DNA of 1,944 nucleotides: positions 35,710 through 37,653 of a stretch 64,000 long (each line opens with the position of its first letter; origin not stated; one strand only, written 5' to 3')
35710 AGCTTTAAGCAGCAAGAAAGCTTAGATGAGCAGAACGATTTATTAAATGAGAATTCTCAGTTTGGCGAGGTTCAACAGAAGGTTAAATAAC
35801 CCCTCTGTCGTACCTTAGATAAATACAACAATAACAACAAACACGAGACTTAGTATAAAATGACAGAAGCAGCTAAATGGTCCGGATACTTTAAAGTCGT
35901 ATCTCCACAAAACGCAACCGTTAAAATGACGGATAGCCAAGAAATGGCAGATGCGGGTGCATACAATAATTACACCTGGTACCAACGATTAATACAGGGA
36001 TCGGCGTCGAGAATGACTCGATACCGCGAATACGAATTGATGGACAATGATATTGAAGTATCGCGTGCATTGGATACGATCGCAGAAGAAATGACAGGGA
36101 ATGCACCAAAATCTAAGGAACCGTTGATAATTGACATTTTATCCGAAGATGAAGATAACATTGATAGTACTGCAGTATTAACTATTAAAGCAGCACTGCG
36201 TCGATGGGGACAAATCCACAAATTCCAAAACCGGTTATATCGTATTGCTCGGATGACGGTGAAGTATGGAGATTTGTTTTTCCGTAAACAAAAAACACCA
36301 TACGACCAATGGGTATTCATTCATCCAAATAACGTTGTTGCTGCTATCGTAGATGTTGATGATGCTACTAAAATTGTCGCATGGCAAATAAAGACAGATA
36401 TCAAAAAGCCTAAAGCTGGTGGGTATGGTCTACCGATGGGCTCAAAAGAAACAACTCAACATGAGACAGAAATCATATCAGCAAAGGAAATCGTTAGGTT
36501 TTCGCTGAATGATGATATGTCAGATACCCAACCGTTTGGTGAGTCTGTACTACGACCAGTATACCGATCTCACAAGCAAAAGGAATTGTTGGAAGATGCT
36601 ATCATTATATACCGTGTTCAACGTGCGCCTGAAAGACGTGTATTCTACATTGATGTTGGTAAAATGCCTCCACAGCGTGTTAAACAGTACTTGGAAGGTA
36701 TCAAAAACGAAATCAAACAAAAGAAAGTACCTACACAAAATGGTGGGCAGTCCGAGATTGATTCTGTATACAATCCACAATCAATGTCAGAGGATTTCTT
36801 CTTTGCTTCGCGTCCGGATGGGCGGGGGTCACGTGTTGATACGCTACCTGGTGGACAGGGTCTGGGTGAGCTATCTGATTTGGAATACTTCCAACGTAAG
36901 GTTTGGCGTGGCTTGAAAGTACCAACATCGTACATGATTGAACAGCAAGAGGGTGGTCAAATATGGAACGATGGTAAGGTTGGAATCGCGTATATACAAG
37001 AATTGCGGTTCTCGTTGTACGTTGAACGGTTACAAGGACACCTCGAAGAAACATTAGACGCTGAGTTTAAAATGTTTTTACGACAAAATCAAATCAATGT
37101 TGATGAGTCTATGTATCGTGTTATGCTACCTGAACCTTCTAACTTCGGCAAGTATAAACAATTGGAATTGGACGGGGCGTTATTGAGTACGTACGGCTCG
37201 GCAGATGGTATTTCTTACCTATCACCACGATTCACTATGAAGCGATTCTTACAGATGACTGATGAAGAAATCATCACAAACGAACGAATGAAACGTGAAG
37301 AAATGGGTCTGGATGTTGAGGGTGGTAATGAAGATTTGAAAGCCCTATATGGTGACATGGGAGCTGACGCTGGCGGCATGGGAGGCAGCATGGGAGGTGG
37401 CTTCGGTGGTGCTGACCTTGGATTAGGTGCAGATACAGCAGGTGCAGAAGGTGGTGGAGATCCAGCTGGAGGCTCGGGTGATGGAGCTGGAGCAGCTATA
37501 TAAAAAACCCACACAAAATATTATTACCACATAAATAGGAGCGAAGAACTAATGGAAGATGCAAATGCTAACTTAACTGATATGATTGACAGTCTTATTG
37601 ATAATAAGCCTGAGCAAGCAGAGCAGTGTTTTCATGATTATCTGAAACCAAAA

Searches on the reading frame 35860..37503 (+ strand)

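Call 6: search_protein_families(library=pfam, proteins=[window:35860-37503:+], max_evalue=0.01)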
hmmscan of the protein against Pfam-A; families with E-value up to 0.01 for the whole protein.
window:35860-37503:+ (547 aa): 1 family
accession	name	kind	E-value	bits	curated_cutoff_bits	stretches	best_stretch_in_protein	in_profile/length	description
PF07230.16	Portal_T4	-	3.2e-94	316.6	22.9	1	53-481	3-433/433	Bacteriophage T4-like portal protein (Gp20)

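Call 7: search_protein_families(library=phrogs, proteins=[window:35860-37503:+], max_evalue=0.001)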
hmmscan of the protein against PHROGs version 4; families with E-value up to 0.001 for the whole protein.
window:35860-37503:+ (547 aa): 2 families
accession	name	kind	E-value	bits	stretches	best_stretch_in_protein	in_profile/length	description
phrog_213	-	head and packaging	4.6e-98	330.1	1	23-483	31-499/528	portal protein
phrog_1497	-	head and packaging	0.00018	21.4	0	220-289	247-316/549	portal protein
